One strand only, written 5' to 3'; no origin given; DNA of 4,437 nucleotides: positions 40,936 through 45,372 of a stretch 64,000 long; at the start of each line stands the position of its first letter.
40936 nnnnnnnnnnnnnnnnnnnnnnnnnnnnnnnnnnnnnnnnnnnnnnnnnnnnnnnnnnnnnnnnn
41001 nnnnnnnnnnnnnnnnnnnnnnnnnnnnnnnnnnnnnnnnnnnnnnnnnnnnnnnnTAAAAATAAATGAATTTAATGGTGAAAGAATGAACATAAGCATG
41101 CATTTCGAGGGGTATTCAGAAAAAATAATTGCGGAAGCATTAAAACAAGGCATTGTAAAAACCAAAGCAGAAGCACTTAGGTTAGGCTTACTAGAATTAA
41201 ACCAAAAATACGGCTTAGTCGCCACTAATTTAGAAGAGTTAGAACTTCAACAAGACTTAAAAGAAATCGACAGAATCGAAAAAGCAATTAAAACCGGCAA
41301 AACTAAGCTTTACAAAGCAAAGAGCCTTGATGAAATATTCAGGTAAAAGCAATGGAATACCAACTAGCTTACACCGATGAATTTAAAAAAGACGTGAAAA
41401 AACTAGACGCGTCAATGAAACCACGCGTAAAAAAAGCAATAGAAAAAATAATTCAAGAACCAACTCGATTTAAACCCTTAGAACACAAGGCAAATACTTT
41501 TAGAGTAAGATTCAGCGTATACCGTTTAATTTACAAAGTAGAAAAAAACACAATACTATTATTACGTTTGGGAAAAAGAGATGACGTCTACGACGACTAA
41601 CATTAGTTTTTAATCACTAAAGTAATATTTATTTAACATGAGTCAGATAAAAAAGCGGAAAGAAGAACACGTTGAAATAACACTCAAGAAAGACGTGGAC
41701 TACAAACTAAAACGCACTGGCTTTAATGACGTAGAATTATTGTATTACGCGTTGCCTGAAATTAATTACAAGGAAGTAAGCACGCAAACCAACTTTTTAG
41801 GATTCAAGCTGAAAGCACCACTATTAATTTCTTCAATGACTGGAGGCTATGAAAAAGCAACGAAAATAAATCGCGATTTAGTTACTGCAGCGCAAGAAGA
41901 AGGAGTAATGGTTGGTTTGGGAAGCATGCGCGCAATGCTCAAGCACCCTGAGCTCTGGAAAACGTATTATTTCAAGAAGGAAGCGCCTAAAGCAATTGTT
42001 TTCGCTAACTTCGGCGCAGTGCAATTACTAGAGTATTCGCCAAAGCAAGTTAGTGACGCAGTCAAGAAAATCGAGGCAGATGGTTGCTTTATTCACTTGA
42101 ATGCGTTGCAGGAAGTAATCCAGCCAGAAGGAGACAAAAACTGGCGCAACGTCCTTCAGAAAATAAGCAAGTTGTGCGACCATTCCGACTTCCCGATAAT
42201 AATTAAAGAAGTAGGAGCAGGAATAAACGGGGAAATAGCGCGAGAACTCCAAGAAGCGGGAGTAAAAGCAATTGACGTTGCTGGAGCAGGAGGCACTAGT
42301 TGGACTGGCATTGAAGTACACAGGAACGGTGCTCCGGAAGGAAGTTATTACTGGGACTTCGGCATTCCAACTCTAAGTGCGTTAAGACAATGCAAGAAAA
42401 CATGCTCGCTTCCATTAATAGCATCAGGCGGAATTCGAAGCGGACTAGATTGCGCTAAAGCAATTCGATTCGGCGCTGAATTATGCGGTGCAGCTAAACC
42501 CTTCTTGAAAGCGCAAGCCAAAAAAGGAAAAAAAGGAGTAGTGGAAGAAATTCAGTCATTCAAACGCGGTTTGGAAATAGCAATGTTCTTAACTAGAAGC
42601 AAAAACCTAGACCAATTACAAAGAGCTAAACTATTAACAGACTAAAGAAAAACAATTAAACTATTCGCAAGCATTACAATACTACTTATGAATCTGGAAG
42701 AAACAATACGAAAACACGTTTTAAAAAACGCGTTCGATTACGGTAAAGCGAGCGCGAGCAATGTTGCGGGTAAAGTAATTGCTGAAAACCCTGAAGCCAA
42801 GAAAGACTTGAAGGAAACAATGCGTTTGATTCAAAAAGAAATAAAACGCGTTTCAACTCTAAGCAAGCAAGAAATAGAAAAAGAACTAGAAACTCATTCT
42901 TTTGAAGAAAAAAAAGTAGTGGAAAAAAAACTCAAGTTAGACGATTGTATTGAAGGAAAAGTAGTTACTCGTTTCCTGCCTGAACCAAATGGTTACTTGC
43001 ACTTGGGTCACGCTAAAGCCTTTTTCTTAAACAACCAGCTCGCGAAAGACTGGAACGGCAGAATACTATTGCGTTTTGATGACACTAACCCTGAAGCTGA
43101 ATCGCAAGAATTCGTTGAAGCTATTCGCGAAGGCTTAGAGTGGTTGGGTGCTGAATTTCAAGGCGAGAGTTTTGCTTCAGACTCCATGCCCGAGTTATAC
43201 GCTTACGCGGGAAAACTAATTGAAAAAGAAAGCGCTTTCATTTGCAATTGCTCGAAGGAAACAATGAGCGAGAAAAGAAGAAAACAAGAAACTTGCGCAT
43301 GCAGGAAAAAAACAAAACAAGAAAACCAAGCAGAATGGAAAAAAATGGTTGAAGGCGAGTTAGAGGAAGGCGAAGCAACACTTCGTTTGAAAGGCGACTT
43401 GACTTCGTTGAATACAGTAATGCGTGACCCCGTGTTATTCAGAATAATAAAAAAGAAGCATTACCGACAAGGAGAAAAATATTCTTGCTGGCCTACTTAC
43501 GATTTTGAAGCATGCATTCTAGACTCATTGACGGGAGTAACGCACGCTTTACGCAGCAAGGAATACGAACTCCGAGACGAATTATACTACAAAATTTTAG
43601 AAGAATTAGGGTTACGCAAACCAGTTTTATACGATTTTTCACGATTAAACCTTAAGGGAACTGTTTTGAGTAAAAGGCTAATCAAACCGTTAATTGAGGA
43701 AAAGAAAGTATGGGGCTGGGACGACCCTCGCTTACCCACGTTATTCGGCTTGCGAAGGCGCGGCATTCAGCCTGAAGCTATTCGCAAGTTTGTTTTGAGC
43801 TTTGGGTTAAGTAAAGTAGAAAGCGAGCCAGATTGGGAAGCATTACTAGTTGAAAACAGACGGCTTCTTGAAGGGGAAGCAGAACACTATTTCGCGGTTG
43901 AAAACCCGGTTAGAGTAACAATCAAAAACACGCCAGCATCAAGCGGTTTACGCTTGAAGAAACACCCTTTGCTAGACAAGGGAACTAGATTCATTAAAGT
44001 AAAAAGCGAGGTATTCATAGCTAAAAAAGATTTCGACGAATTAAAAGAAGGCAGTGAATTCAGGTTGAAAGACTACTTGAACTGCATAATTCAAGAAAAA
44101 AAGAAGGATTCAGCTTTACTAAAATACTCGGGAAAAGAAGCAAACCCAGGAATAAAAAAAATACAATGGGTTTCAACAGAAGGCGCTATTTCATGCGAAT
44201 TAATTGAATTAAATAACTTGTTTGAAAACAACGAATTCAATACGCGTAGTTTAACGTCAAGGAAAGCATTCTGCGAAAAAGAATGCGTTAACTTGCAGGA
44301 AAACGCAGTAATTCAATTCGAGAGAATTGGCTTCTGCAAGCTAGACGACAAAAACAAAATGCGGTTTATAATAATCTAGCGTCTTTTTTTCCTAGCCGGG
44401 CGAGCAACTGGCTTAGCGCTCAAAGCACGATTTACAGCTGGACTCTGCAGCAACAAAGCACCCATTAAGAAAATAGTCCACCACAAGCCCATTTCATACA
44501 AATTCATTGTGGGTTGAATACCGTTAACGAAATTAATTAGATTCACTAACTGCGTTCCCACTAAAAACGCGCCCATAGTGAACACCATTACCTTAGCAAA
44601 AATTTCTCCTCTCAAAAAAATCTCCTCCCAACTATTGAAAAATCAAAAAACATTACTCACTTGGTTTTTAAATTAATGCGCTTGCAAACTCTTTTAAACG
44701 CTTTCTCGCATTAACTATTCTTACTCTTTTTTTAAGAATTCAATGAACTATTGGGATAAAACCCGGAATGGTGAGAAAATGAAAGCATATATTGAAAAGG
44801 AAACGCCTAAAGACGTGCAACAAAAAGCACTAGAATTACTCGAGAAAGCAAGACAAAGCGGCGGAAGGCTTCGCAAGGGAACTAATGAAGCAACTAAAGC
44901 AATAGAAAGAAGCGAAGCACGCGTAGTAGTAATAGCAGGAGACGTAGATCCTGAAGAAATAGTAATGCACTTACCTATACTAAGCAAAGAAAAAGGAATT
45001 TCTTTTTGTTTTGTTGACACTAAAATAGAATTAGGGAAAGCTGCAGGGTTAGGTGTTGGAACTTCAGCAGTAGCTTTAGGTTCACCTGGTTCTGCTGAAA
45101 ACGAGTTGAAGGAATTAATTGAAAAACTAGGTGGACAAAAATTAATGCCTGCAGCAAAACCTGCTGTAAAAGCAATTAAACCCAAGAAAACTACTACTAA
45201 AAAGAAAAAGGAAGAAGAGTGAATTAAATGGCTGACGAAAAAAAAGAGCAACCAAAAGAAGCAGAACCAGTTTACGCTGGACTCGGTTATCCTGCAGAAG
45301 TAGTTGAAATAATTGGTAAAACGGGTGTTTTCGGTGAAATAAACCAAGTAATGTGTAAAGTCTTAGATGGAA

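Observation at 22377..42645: About 20-kb isoprenoid supercluster: near-complete acetyl-CoA to GGPP route in one neighbourhood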

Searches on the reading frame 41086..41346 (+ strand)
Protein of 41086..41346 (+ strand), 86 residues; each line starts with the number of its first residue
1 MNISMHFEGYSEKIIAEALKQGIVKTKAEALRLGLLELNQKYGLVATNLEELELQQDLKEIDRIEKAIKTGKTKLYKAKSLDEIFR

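Call 19: search_protein_families(library=pfam, proteins=[window:41086-41346:+], max_evalue=0.001)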
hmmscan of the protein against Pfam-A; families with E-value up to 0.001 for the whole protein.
window:41086-41346:+ (86 aa): 0 families

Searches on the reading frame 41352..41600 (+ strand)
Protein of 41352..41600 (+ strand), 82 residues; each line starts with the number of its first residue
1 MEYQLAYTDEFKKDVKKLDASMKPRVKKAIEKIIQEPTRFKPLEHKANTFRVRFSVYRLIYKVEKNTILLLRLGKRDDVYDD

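Call 19: search_protein_families(library=pfam, proteins=[window:41352-41600:+], max_evalue=0.001)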
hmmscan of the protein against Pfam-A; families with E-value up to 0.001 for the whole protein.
window:41352-41600:+ (82 aa): 3 families
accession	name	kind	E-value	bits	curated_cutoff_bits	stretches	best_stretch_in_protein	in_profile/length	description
PF05016.21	ParE_toxin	-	1.1e-10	42.3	23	1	6-80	2-89/89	ParE toxin of type II toxin-antitoxin system, parDE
PF15781.12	ParE-like_toxin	-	8.6e-07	29.3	28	1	7-82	3-85/87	ParE-like toxin of type II bacterial toxin-antitoxin system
PF15738.11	YafQ_toxin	-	5.5e-05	23.8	30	0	3-46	1-42/88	Bacterial toxin of type II toxin-antitoxin system, YafQ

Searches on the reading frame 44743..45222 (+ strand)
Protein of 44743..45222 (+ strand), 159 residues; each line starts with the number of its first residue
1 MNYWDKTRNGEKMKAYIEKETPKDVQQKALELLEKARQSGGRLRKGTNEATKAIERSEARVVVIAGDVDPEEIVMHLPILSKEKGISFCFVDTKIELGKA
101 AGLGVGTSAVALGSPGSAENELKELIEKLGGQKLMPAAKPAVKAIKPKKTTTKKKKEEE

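Call 19: search_protein_families(library=pfam, proteins=[window:44743-45222:+], max_evalue=0.001)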
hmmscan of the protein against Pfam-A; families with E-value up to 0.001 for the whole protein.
window:44743-45222:+ (159 aa): 1 family
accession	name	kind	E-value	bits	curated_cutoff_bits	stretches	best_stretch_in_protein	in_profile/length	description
PF01248.31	Ribosomal_L7Ae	-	1.5e-23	82.7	22.1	1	28-119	2-92/95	Ribosomal protein L7Ae/L30e/S12e/Gadd45 family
